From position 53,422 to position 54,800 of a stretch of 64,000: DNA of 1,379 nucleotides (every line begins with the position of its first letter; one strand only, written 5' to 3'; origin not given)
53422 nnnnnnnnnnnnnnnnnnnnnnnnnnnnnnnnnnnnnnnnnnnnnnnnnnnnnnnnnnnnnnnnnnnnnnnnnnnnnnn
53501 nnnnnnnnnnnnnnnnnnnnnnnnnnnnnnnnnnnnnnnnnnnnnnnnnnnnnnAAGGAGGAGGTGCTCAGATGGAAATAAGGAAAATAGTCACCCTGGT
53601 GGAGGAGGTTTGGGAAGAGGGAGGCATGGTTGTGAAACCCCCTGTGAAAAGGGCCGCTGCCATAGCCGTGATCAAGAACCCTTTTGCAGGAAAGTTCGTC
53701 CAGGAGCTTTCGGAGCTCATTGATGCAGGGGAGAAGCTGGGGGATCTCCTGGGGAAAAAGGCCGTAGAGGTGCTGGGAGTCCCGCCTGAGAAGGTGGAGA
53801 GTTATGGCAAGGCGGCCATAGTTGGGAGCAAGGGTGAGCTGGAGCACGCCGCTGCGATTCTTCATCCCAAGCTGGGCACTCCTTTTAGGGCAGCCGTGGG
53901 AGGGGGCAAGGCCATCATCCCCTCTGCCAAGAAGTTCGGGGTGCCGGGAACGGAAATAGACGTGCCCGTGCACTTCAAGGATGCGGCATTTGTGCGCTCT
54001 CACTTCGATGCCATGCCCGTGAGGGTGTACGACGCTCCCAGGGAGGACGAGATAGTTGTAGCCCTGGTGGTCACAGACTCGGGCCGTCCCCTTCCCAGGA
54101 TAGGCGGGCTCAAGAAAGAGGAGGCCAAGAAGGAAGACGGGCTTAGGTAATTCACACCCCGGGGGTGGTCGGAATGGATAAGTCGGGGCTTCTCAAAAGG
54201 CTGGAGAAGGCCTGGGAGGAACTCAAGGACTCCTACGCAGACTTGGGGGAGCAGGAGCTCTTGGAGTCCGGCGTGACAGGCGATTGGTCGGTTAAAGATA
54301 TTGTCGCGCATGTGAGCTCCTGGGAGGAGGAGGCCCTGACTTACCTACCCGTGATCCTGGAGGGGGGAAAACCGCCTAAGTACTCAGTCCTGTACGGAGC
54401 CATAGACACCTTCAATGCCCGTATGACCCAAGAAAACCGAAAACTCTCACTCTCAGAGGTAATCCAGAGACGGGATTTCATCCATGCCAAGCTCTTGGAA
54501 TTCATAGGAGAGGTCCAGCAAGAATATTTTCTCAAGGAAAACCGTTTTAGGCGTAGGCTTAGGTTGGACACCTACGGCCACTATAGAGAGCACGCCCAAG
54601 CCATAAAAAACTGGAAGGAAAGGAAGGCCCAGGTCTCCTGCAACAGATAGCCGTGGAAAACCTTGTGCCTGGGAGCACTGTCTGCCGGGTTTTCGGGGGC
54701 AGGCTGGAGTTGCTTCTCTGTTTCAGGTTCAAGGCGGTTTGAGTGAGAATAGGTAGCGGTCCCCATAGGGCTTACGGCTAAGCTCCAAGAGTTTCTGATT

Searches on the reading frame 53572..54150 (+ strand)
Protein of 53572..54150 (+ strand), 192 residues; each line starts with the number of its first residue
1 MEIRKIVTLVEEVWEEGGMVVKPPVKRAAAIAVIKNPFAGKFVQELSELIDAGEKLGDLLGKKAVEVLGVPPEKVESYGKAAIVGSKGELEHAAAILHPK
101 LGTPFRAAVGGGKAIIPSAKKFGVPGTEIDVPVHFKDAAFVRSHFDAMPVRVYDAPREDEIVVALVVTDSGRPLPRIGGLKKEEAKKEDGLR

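Call 16: search_protein_families(library=pfam, proteins=[window:53572-54150:+], max_evalue=0.001)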
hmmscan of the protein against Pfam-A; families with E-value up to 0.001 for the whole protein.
window:53572-54150:+ (192 aa): 1 family
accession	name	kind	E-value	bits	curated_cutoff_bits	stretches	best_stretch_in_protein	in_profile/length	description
PF06684.16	AA_synth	-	1e-73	246.9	27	1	3-178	1-175/175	Amino acid synthesis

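Call 17: find_encoding_contigs(protein=window:53572-54150:+, flank=10000, max_places=10)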
Protein window:53572-54150:+ (192 aa): no gene with exactly this product is on record in the collection.

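Call 34: find_related_loci(query=window:53572-54150:+, collection=metagenome_contigs, flank=10000)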
Query window:53572-54150:+ (192 aa) in metagenome_contigs; peptide patterns used: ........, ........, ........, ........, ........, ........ (x = any residue, [..] = any of these).
600 stretches matched a pattern (row limit reached: there are more); 45 encode a relative of the query (tblastn E <= 1e-3); 45 distinct loci.
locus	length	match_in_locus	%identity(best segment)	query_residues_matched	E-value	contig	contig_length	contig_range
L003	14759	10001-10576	77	1-192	1e-94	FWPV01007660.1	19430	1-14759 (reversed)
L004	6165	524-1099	76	1-192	6e-94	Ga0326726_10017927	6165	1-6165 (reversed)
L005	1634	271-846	77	1-192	6e-100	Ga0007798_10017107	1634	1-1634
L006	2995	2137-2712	77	1-192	2e-95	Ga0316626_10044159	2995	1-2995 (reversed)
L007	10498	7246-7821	78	1-192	2e-93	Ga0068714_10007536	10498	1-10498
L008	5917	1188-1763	77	1-192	2e-93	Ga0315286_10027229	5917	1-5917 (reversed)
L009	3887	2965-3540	78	1-192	8e-94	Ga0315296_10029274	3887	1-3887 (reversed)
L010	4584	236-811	77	1-192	2e-93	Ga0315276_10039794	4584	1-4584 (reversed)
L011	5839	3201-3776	77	1-192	9e-93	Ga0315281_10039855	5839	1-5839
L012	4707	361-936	76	1-192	8e-93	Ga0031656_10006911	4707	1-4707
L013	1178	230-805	78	1-192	1e-100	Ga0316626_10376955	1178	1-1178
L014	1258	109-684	78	1-192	3e-100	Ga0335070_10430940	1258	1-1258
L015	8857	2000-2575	76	1-192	9e-93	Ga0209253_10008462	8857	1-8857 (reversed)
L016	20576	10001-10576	77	1-192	2e-92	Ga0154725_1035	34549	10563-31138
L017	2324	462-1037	77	1-192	2e-95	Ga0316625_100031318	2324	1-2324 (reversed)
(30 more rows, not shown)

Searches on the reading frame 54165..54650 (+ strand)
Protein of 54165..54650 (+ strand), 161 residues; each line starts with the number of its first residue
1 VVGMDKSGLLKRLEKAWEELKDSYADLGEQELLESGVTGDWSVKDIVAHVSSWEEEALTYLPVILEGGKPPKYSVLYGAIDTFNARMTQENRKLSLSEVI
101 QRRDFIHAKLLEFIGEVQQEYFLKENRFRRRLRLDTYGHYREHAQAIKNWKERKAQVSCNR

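Call 16: search_protein_families(library=pfam, proteins=[window:54165-54650:+], max_evalue=0.001)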
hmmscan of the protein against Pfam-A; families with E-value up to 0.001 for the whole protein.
window:54165-54650:+ (161 aa): 3 families
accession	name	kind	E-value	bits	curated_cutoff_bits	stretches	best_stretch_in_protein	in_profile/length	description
PF08020.16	DUF1706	-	1.5e-10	41.7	24.2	1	5-151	6-165/166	Protein of unknown function (DUF1706)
PF12867.12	DinB_2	-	1.9e-07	32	24.8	1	12-122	1-95/128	DinB superfamily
PF11716.13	MDMPI_N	-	0.00095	20.3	24.2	0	13-63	1-51/140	Mycothiol maleylpyruvate isomerase N-terminal domain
